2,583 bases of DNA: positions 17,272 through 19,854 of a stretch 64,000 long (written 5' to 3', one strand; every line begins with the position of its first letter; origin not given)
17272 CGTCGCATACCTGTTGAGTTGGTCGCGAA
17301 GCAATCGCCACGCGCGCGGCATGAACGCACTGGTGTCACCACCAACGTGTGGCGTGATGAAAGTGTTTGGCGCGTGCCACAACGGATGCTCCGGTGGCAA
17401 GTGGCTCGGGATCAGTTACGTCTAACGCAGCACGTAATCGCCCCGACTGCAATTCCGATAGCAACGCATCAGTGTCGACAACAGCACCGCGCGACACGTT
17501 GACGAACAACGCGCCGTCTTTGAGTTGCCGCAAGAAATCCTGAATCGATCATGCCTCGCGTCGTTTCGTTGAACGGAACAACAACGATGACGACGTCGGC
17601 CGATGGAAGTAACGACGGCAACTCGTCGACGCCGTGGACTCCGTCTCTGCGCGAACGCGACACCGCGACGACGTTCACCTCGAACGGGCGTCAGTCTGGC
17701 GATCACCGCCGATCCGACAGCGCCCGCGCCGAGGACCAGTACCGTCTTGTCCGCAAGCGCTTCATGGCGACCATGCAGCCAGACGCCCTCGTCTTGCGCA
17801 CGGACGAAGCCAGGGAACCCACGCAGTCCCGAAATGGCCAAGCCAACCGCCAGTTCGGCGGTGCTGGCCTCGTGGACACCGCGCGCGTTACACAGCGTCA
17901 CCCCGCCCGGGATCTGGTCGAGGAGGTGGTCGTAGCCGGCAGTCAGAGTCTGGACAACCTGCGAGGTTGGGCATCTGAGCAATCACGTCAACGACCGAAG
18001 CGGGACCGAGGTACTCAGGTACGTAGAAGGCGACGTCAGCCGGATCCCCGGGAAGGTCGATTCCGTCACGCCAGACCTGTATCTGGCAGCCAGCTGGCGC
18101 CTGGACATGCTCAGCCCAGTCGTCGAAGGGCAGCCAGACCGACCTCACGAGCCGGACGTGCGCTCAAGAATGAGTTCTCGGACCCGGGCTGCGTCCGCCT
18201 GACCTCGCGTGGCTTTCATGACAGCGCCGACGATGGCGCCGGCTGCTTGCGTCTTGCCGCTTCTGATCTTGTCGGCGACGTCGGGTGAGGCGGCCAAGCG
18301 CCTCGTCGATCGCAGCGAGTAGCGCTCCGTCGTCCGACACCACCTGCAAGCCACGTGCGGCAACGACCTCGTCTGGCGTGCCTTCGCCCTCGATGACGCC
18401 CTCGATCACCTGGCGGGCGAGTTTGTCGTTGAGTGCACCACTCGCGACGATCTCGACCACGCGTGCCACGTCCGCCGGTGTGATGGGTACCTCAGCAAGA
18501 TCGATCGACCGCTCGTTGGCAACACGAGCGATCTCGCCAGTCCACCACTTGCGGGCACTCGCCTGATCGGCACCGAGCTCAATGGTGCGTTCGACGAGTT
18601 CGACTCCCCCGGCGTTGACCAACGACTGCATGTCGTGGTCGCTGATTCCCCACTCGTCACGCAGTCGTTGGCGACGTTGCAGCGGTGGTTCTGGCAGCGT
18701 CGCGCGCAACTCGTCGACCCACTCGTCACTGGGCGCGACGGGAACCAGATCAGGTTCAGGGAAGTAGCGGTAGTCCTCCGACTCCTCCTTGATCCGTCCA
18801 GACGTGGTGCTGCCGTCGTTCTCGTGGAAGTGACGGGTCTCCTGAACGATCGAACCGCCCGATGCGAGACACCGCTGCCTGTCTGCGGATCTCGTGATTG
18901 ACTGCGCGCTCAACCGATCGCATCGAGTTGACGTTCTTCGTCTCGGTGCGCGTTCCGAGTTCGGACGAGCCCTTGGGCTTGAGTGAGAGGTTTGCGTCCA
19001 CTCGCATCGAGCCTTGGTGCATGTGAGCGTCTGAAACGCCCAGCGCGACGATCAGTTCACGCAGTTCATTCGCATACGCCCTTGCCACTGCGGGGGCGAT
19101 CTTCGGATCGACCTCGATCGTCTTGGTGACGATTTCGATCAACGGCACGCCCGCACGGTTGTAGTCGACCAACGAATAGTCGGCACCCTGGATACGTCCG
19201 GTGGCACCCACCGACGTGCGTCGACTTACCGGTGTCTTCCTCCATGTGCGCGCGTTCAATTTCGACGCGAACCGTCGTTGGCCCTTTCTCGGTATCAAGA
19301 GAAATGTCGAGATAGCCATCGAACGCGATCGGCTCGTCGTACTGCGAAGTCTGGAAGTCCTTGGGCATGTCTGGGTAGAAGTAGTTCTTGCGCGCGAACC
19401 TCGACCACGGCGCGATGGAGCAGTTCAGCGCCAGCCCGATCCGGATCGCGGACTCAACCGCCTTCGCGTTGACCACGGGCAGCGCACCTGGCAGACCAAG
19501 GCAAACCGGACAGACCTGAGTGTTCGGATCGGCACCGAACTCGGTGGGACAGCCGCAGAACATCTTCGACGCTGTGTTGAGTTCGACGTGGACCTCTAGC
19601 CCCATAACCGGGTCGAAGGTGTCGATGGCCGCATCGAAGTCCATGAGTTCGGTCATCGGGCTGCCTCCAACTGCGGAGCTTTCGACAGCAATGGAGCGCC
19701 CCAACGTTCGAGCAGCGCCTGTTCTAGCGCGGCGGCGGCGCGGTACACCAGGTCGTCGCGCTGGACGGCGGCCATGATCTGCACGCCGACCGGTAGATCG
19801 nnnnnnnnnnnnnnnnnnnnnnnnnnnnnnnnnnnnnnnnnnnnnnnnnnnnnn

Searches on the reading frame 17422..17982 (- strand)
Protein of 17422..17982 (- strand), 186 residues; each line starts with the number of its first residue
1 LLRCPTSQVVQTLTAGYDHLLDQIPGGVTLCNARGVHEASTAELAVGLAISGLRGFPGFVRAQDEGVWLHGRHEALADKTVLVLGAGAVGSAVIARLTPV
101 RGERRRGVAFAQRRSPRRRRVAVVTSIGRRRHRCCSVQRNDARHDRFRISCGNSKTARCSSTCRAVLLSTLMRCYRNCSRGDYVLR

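Call 73: search_protein_families(library=pfam, proteins=[window:17422-17982:-], max_evalue=0.001)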
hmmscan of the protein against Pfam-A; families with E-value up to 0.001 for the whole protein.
window:17422-17982:- (186 aa): 1 family
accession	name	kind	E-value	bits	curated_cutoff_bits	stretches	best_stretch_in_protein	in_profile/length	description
PF02826.25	2-Hacid_dh_C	-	4.3e-05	23.4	25.1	1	47-100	2-58/178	D-isomer specific 2-hydroxyacid dehydrogenase, NAD binding domain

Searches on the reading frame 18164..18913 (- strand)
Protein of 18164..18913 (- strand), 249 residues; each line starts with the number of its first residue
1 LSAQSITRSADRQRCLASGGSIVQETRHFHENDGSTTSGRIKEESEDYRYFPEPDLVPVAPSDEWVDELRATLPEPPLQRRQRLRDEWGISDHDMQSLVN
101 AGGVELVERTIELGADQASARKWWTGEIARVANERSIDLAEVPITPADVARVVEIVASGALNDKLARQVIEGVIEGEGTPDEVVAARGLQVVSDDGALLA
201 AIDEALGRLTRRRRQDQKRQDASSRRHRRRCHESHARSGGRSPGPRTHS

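Call 73: search_protein_families(library=pfam, proteins=[window:18164-18913:-], max_evalue=0.001)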
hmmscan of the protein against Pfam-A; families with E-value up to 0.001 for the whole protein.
window:18164-18913:- (249 aa): 2 families
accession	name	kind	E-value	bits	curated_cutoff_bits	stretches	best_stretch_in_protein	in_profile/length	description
PF02637.23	GatB_Yqey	-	5e-23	82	27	1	106-208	2-104/148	GatB domain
PF02934.20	GatB_N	-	2.9e-12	46.8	23.4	1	6-66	222-276/277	GatB/GatE catalytic domain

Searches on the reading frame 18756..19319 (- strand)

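Call 73: search_protein_families(library=pfam, proteins=[window:18756-19319:-], max_evalue=0.001)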
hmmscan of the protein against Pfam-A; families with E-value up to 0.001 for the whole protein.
window:18756-19319:- (187 aa): 1 family
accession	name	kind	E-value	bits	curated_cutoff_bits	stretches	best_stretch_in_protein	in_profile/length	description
PF02934.20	GatB_N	-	1.5e-33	116.7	23.4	1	44-151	130-233/277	GatB/GatE catalytic domain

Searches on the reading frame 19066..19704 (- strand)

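Call 73: search_protein_families(library=pfam, proteins=[window:19066-19704:-], max_evalue=0.001)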
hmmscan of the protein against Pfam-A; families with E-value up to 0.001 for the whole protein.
window:19066-19704:- (212 aa): 1 family
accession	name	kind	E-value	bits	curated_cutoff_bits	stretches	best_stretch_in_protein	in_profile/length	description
PF02934.20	GatB_N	-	7.4e-55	186.5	23.4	1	33-164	2-129/277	GatB/GatE catalytic domain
